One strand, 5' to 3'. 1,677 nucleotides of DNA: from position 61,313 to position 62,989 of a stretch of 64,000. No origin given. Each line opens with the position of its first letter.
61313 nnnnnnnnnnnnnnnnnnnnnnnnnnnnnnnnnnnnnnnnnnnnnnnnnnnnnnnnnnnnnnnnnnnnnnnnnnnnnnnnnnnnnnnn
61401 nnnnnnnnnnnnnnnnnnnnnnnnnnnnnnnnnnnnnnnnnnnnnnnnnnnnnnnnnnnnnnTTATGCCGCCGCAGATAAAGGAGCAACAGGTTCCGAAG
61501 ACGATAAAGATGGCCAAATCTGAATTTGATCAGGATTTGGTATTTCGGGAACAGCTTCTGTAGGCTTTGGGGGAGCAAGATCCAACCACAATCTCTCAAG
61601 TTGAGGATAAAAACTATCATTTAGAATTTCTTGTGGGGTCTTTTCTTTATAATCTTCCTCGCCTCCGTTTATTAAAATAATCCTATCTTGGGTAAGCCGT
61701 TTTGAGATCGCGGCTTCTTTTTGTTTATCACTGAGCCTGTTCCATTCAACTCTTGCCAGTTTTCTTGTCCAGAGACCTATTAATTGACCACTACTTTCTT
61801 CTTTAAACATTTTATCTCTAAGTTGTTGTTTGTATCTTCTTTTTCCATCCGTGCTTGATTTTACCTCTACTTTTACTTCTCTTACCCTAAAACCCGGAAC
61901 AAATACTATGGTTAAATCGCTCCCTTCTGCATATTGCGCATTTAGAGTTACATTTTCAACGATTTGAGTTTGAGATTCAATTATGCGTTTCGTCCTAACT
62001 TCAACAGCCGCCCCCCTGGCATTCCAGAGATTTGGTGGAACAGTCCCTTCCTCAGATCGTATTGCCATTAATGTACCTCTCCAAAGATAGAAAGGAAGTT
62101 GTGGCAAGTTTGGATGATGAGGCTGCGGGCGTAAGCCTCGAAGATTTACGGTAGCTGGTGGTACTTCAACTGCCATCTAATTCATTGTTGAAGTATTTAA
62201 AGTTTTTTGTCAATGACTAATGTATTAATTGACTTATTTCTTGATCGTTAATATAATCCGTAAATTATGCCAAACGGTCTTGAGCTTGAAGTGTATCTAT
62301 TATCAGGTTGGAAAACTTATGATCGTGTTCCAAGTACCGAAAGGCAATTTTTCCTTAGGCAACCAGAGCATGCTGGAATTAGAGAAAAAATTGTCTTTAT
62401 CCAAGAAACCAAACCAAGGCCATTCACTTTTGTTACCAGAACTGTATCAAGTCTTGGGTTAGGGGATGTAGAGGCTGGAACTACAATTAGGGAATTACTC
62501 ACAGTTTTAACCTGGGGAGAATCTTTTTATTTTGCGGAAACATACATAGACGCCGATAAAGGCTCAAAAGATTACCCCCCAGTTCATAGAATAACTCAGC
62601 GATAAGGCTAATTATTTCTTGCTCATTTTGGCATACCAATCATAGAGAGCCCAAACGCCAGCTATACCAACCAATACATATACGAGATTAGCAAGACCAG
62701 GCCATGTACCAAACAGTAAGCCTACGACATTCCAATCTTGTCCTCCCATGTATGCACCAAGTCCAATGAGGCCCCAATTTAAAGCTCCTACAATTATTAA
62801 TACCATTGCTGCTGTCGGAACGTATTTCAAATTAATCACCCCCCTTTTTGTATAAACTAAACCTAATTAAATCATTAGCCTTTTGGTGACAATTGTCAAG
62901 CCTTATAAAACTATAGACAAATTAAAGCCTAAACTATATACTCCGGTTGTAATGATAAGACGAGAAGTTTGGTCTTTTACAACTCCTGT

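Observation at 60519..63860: Higher-GC block of unknown genes after fusA where tuf is expected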

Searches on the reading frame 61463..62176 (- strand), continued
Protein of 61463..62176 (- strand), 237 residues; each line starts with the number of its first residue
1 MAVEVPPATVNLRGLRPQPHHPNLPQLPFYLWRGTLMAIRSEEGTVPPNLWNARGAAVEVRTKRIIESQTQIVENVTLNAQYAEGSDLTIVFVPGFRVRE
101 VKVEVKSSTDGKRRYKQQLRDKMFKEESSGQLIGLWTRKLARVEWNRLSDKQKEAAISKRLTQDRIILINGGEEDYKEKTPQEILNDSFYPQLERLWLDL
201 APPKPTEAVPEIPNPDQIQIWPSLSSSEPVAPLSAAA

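Call 73: search_protein_families(library=pfam, proteins=[L082:300-2507:+], max_evalue=0.1)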
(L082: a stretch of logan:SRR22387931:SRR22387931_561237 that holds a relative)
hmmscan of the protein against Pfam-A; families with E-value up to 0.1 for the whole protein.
L082:300-2507:+ (735 aa): 0 families

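Call 75: fold_search(model_id=the predicted structure, library=viral)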
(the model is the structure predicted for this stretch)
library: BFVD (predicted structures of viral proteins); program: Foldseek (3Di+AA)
matches with E <= 10: 73; with E <= 0.001: 0
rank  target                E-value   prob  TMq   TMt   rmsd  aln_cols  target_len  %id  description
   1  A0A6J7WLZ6            2.4e-01  0.09  0.19  0.18  17.0       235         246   14  Exodeoxyribonuclease 8, PDDEXK-like domain containing protein [uncultured Caudovirales phage]
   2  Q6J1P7                3.6e-01  0.13  0.18  0.16  18.7       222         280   12  Gp30 [Burkholderia phage BcepC6B]
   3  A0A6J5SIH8            5.2e-01  0.08  0.19  0.18  22.5       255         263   13  PD-(D/E)XK nuclease superfamily [uncultured Caudovirales phage]
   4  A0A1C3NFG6            8.4e-01  0.08  0.19  0.18   9.3       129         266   16  (no name in the UniProt tables at hand)
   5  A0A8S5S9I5            1.1e+00  0.11  0.22  0.15  12.0       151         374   14  Restriction enzyme [Phage sp. ctGns7]
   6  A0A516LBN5            1.1e+00  0.09  0.27  0.29  14.9       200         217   10  (no name in the UniProt tables at hand)
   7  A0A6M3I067            1.1e+00  0.06  0.13  0.19   6.9        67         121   10  (no name in the UniProt tables at hand)
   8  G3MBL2                1.4e+00  0.14  0.19  0.17   6.4        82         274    8  Gp146 [Bacillus phage G]
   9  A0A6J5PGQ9            1.4e+00  0.09  0.19  0.25  12.3       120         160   14  Uncharacterized protein [uncultured Caudovirales phage]
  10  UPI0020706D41         1.5e+00  0.08  0.17  0.26  14.2       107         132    7  (no name look-up for this kind of identifier)
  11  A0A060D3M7            1.5e+00  0.04  0.19  0.19  21.6       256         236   11  ORF20 [Bovine gammaherpesvirus 6]
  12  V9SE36                1.7e+00  0.06  0.14  0.26   8.5        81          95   17  Uncharacterized protein [Tunisvirus fontaine2]
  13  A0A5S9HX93            1.8e+00  0.06  0.12  0.11   9.8        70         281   13  Uncharacterized protein [Tenacibaculum phage PTm1]
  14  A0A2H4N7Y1            2.1e+00  0.06  0.18  0.22   9.1       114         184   17  (no name in the UniProt tables at hand)
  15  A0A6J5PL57            2.1e+00  0.06  0.14  0.25   8.6        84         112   15  VRR-NUC domain containing protein [uncultured Caudovirales phage]
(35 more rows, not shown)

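Call 78: list_cluster_members(proteins=[P0016, P0018, P0020, P0023, P0028, P0044, P0050, P0057, P0061, P0080])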
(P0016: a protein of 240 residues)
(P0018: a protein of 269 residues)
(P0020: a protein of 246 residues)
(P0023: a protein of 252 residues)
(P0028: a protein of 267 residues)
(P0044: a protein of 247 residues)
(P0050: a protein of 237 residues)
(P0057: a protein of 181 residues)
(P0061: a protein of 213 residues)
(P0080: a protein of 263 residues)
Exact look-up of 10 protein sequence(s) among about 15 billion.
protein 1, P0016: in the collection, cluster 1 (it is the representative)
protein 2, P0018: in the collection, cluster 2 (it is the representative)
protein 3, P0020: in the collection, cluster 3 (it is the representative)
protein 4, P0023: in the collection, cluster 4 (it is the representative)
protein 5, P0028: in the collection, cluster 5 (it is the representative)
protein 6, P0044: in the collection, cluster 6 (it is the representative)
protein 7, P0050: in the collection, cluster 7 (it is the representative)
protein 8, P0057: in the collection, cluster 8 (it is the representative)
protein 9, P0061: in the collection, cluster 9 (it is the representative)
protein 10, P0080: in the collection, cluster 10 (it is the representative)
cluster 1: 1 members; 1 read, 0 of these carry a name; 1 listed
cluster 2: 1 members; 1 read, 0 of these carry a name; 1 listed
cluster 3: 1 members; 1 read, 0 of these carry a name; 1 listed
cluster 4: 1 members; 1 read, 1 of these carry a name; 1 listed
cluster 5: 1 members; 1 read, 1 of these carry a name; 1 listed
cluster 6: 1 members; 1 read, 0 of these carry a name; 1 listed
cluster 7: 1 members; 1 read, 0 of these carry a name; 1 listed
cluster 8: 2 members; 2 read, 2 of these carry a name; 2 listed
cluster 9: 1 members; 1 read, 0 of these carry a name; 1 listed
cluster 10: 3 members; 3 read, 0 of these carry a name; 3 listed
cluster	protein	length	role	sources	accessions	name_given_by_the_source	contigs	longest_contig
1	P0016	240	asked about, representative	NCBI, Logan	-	-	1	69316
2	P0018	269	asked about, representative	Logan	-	-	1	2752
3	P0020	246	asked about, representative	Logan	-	-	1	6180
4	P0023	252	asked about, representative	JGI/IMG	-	hypothetical protein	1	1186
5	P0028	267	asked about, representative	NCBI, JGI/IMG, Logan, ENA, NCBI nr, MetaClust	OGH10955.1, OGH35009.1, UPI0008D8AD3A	MAG: hypothetical protein A3B38_00090 [Candidatus Levybacteria bacterium ... | MAG: hypothetical protein A2684_01255 [Candidatus Levybacteria bacterium ... | status=active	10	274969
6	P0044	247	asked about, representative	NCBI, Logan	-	-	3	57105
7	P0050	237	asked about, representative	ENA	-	-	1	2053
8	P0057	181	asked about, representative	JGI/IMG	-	hypothetical protein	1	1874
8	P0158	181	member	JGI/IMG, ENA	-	hypothetical protein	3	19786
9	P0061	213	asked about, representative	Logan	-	-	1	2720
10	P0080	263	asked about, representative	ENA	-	-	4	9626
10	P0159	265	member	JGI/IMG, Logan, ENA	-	-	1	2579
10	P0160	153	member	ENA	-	-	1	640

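Call 79: find_encoding_contigs(protein=P0158, flank=8000, max_places=4)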
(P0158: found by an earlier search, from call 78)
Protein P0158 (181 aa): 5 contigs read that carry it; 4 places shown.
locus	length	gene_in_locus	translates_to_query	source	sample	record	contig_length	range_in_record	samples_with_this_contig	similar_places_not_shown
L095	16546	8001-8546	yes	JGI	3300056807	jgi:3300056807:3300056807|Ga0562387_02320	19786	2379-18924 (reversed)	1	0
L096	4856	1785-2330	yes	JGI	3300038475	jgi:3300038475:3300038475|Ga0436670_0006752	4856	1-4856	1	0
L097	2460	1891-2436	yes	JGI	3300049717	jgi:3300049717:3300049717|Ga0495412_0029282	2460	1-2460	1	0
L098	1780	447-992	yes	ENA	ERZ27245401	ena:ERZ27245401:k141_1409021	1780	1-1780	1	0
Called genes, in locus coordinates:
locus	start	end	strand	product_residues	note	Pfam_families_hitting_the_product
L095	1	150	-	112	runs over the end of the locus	PF00237:Ribosomal_L22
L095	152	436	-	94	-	PF00203:Ribosomal_S19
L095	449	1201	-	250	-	PF00181:Ribosomal_L2_N, PF03947:Ribosomal_L2_C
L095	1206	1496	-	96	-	PF00276:Ribosomal_L23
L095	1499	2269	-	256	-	PF00573:Ribosomal_L4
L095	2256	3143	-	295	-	PF00297:Ribosomal_L3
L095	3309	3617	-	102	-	PF00338:Ribosomal_S10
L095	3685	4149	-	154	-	PF03144:GTP_EFTU_D2, PF03143:GTP_EFTU_D3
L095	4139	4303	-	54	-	-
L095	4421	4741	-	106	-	PF00009:GTP_EFTU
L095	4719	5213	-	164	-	PF00293:NUDIX, PF00009:GTP_EFTU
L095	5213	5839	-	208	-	PF00300:His_Phos_1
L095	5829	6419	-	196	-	PF02545:Maf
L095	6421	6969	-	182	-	PF13302:Acetyltransf_3, PF13420:Acetyltransf_4, PF00583:Acetyltransf_1, PF13673:Acetyltransf_10, PF13508:Acetyltransf_7, PF08445:FR47 (faint)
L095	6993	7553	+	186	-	-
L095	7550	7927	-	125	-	-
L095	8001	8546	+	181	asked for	-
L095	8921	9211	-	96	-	-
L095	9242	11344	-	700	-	PF00009:GTP_EFTU, PF03144:GTP_EFTU_D2, PF22042:EF-G_D2, PF14492:EFG_III, PF16658:RF3_C, PF03764:EFG_IV, PF00679:EFG_C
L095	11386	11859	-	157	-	PF00177:Ribosomal_S7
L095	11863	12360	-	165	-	PF00164:Ribosom_S12_S23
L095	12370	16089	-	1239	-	PF04997:RNA_pol_Rpb1_1, PF00623:RNA_pol_Rpb1_2, PF04983:RNA_pol_Rpb1_3, PF04998:RNA_pol_Rpb1_5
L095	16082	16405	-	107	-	-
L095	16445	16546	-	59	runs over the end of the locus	PF00562:RNA_pol_Rpb2_6, PF04560:RNA_pol_Rpb2_7 (weak)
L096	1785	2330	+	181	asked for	-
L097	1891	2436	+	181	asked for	-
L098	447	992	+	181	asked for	-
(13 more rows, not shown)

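Call 84: search_solved_structures(query=A2, max_evalue=10, show_alignments=2)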
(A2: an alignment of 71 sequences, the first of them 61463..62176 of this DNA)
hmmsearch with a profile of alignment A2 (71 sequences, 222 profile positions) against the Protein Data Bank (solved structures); distinct sequences matched with E-value up to 10: 10.
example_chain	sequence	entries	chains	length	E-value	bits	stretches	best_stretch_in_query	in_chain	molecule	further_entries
8v5e_A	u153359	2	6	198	0.026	17.6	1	118-160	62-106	Invasin IpaD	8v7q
8v5c_A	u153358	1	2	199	0.027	17.5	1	119-160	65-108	Invasin IpaD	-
8v7s_A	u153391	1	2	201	0.027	17.5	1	119-160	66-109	Invasin IpaD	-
2j0n_A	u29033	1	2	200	0.03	17.4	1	118-160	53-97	INVASIN IPAD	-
2jaa_A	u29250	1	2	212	0.031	17.3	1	119-160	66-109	INVASIN IPAD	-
4d3e_D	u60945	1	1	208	0.031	17.3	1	118-160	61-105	INVASIN IPAD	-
3r9v_A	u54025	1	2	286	0.042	16.9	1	118-160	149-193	Invasin ipaD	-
5vxj_A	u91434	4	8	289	0.042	16.9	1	118-160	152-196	Invasin IpaD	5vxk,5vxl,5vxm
2j0o_A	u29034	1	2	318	0.042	16.9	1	118-160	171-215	INVASIN IPAD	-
8r7a_A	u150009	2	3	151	0.96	12.4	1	74-99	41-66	Os01g0507700 protein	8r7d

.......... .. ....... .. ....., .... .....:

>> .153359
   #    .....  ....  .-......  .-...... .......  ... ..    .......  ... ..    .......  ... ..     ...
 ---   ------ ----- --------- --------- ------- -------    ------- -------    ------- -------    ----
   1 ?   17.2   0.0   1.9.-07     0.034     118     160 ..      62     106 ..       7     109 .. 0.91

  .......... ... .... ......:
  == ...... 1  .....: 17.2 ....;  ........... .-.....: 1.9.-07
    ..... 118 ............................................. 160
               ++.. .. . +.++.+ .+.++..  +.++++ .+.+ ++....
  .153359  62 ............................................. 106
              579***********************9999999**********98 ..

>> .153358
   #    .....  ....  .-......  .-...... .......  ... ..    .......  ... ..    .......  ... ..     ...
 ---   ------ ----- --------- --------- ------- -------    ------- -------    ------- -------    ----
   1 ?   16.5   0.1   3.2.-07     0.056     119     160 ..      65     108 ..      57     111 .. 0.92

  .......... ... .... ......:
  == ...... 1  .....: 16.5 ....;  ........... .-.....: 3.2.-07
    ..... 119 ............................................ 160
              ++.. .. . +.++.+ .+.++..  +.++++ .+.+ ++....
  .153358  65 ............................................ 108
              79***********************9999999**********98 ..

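Call 85: list_cluster_members(proteins=[P0090, P0118, P0124, P0133, P0152, P0064, P0067, P0075, P0084, P0096])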
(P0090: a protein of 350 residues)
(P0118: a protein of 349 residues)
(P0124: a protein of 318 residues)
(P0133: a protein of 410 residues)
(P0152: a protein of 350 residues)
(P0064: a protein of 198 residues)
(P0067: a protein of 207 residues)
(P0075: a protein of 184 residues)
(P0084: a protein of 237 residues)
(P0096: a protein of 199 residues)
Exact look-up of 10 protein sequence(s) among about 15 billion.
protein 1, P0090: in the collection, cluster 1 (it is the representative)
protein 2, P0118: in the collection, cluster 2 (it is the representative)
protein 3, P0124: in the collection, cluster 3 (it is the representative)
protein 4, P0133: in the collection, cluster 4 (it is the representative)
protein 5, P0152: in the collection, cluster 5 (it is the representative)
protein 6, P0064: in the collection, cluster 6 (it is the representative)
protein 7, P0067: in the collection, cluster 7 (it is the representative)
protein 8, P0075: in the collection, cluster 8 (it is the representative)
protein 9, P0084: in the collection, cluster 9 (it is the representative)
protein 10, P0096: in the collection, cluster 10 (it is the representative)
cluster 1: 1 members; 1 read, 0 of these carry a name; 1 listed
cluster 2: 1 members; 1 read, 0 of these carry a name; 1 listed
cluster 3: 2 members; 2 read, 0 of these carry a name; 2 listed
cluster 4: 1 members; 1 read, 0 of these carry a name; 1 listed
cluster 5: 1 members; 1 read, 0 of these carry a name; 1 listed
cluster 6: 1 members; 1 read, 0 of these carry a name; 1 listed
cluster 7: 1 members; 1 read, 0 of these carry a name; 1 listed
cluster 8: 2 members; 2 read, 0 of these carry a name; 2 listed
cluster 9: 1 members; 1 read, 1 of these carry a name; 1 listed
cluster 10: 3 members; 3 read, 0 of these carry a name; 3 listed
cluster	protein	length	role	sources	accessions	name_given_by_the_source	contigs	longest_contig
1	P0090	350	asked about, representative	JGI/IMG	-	-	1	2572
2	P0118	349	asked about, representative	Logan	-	-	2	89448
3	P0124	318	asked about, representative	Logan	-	-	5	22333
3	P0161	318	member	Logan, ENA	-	-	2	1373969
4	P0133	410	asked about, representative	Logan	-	-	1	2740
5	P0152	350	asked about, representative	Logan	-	-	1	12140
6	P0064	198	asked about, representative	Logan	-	-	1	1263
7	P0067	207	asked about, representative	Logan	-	-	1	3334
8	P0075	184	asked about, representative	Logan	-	-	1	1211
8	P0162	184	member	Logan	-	-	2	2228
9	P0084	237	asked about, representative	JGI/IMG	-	hypothetical protein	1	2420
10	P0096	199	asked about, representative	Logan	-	-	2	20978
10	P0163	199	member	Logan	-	-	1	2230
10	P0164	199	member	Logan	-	-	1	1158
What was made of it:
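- Tried and rejected: Cluster look-ups gave no informative names for wider family members, apart from 'Candidatus Levybacteria hypothetical protein' (calls 78, 85).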

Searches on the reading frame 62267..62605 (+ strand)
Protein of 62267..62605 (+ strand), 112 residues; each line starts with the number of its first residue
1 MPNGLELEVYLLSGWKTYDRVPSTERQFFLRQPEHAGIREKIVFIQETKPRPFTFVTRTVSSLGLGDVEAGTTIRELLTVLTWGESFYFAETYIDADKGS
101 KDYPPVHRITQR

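Call 3: search_protein_families(library=pfam, proteins=[window:62267-62605:+], max_evalue=1)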
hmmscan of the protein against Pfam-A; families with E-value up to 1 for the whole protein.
window:62267-62605:+ (112 aa): 1 family
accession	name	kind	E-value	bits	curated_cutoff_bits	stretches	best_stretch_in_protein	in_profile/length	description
PF07885.22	Ion_trans_2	-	0.39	11.1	22.5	1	53-81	29-57/79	Ion channel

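Call 10: search_protein_families(library=ncbifam, proteins=[window:62267-62605:+], max_evalue=1)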
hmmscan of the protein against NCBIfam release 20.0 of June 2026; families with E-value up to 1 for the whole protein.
window:62267-62605:+ (112 aa): 0 families

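Call 11: search_protein_families(library=phrogs, proteins=[window:62267-62605:+], max_evalue=1)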
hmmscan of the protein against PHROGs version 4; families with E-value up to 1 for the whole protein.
window:62267-62605:+ (112 aa): 0 families

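Call 15: search_protein_families(library=padloc, proteins=[window:62267-62605:+], max_evalue=1)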
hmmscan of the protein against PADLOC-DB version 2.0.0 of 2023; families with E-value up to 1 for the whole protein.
window:62267-62605:+ (112 aa): 0 families

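Call 87: search_solved_structures(query=window:62267-62605:+, max_evalue=10)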
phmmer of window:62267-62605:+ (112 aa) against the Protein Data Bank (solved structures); distinct sequences matched with E-value up to 10: 2.
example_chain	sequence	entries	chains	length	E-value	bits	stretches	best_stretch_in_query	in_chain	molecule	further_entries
4g10_A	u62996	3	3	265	0.033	17.6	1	34-88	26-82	Glutathione S-transferase homolog | Glutathione S-transferase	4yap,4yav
2m3c_A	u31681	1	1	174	0.77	13.2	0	14-36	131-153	Crystallin, gamma M7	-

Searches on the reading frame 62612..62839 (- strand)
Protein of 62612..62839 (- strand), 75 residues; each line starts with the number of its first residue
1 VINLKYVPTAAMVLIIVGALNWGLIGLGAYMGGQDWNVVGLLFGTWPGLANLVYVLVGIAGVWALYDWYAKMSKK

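Call 3: search_protein_families(library=pfam, proteins=[window:62612-62839:-], max_evalue=1)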
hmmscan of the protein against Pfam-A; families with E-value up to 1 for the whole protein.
window:62612-62839:- (75 aa): 2 families
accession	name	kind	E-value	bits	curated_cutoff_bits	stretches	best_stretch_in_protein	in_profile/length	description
PF04070.17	DUF378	-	3.1e-13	49.8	25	1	9-65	5-56/60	Domain of unknown function (DUF378)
PF08114.16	PMP1_2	-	0.065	13.4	22.3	1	42-62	2-22/43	ATPase proteolipid family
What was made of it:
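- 62612..62839 (-): DUF378 small membrane protein (about 72-75 aa). Pfam PF04070, 3.1e-13 (call 3).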

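Call 10: search_protein_families(library=ncbifam, proteins=[window:62612-62839:-], max_evalue=1)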
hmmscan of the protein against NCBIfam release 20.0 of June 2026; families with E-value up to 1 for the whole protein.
window:62612-62839:- (75 aa): 0 families

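Call 11: search_protein_families(library=phrogs, proteins=[window:62612-62839:-], max_evalue=1)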
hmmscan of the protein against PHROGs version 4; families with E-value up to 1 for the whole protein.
window:62612-62839:- (75 aa): 2 families
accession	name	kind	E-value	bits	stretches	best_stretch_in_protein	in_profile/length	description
phrog_29259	-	unknown function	0.0017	19.5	1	1-28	1-28/35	-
phrog_36131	-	unknown function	0.019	16.5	1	12-68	16-68/87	-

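Call 15: search_protein_families(library=padloc, proteins=[window:62612-62839:-], max_evalue=1)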
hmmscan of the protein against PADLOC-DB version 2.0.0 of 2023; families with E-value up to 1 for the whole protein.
window:62612-62839:- (75 aa): 0 families
